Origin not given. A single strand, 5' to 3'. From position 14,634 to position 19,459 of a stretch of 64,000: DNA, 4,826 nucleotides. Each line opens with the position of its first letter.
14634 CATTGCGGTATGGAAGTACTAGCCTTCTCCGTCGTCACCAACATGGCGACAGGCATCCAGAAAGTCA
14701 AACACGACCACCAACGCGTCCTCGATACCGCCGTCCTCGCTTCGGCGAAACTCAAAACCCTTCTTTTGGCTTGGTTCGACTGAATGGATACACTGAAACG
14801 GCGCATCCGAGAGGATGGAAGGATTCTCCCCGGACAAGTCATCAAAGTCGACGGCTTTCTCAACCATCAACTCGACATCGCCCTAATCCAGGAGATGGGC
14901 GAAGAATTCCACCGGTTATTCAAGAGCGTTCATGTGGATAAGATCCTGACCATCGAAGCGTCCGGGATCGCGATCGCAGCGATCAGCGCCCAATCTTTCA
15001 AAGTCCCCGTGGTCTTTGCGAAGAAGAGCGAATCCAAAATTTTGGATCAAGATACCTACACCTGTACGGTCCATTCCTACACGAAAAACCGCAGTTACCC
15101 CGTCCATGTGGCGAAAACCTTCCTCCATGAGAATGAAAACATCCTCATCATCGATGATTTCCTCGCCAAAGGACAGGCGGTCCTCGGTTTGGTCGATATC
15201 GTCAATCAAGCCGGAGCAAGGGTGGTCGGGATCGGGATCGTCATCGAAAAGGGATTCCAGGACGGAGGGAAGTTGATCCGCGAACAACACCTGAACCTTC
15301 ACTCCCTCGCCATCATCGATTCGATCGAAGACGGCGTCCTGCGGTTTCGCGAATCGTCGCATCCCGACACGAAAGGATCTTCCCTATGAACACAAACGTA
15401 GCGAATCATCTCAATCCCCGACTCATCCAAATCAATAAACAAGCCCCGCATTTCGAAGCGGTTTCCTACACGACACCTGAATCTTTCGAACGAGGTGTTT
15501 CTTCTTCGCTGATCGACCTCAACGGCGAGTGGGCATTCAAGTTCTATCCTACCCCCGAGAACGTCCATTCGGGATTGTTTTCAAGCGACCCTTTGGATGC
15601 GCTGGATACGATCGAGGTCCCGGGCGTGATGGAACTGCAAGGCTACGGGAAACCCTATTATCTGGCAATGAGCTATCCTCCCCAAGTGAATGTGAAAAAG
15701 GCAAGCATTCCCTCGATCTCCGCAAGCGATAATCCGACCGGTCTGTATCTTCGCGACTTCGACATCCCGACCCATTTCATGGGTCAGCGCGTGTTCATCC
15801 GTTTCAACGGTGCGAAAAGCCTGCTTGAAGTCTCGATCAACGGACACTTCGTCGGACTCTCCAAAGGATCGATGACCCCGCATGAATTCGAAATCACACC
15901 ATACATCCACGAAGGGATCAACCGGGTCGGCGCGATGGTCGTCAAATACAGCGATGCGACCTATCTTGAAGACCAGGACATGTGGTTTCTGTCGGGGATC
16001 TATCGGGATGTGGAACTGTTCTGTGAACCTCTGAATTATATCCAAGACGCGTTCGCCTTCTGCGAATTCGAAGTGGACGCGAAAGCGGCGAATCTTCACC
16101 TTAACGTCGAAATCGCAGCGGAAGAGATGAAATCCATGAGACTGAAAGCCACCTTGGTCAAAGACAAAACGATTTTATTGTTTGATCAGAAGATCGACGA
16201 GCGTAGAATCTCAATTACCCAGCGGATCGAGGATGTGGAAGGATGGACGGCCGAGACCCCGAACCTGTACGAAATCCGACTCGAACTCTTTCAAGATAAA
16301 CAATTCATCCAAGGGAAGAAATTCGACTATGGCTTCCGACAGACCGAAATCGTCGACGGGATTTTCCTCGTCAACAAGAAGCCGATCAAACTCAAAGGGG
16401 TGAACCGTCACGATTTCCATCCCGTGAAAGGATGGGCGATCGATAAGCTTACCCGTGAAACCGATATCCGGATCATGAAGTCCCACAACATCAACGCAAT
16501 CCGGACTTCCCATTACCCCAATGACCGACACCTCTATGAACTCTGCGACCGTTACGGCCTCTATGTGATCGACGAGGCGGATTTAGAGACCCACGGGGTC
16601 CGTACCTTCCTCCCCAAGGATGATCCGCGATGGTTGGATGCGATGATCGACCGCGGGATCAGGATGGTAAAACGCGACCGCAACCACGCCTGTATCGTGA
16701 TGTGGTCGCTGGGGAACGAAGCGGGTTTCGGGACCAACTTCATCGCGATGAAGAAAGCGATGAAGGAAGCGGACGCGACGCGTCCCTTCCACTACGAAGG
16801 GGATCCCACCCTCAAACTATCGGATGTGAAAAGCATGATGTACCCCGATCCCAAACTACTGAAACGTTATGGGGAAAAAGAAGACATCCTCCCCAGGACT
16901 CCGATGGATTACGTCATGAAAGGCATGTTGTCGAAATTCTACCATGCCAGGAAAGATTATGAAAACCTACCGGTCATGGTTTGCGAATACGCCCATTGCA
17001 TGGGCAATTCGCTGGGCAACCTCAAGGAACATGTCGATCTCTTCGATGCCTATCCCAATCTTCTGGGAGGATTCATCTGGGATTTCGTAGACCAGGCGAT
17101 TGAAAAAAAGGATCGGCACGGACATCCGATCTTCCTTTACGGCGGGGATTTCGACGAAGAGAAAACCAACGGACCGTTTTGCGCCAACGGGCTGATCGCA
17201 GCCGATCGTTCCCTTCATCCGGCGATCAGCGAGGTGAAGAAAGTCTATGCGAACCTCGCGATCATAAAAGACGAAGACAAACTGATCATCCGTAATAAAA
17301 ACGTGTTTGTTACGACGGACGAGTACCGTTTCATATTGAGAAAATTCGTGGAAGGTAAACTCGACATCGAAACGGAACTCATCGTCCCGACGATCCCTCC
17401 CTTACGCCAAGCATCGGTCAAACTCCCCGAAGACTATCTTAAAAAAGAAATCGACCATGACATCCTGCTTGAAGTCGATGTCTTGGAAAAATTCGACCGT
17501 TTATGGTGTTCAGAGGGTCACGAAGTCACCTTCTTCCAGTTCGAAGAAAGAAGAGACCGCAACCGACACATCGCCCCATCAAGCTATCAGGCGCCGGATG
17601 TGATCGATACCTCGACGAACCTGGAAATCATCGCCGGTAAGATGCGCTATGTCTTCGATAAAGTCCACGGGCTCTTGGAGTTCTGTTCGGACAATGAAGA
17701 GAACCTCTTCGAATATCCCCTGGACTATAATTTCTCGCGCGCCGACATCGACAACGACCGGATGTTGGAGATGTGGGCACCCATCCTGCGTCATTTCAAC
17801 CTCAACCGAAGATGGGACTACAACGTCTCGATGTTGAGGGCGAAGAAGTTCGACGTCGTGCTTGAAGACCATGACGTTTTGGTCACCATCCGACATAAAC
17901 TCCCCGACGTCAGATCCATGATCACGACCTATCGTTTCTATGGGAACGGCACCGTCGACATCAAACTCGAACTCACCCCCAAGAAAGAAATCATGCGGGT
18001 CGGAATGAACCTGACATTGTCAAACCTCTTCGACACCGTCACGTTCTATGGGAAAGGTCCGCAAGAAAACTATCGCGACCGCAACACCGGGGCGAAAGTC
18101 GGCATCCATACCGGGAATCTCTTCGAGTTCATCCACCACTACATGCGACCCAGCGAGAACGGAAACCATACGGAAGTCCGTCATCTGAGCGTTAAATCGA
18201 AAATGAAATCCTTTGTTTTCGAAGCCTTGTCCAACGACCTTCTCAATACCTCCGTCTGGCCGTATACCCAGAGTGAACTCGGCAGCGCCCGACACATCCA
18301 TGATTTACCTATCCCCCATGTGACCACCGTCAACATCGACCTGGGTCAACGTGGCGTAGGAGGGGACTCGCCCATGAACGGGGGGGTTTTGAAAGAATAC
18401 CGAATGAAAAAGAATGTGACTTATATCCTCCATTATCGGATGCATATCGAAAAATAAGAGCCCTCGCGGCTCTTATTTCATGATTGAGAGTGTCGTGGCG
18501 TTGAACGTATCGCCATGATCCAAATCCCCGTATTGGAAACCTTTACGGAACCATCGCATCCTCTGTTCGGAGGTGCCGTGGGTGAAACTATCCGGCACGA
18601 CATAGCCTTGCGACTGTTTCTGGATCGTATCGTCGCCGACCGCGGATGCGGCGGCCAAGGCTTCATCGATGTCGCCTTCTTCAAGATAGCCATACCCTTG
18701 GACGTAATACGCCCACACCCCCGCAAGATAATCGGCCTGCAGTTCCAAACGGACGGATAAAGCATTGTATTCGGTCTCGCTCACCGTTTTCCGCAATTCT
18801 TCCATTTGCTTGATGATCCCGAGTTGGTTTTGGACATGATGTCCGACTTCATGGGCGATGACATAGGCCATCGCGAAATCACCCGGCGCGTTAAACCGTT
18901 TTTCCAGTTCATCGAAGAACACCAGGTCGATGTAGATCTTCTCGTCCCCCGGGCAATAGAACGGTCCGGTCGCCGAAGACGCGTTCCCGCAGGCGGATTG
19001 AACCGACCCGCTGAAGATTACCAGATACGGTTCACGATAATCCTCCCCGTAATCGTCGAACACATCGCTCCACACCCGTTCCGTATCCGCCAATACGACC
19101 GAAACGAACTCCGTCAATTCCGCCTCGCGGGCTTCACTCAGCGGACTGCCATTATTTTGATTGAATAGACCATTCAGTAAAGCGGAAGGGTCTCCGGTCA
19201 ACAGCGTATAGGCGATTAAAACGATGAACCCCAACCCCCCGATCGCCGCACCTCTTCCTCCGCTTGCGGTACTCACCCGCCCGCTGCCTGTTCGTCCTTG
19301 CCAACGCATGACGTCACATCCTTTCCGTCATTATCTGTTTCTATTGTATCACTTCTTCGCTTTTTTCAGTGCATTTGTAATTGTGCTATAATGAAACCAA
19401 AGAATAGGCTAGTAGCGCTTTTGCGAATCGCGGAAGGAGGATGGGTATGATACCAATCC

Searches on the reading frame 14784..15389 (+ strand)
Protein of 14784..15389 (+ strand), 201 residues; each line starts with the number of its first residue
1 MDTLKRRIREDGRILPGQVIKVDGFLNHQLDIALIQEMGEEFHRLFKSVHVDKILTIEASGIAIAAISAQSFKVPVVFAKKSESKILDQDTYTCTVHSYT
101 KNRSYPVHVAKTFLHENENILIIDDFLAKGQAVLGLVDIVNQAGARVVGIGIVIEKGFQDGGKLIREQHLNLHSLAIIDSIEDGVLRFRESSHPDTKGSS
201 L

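Call 50: search_protein_families(library=pfam, proteins=[window:14784-15389:+], max_evalue=0.0001)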
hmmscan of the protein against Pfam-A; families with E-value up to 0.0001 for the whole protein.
window:14784-15389:+ (201 aa): 1 family
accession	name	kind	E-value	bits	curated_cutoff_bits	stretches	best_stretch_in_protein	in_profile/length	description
PF00156.33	Pribosyltran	-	1.2e-10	41.4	26.3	1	27-157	7-127/158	Phosphoribosyl transferase domain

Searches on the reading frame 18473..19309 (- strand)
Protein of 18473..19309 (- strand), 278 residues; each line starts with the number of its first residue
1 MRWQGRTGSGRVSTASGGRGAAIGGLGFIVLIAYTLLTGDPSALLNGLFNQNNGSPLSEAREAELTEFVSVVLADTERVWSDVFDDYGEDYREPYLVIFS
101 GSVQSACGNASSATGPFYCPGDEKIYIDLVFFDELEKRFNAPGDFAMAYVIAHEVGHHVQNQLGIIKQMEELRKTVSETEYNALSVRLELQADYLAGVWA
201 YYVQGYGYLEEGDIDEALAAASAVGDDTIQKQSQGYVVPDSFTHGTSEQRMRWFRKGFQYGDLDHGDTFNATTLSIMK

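Call 50: search_protein_families(library=pfam, proteins=[window:18473-19309:-], max_evalue=0.0001)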
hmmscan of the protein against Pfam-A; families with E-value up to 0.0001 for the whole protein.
window:18473-19309:- (278 aa): 1 family
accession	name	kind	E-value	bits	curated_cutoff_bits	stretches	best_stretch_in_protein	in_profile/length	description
PF04228.19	Zn_peptidase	-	1.3e-102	343.6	23.2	1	1-269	1-290/290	Putative neutral zinc metallopeptidase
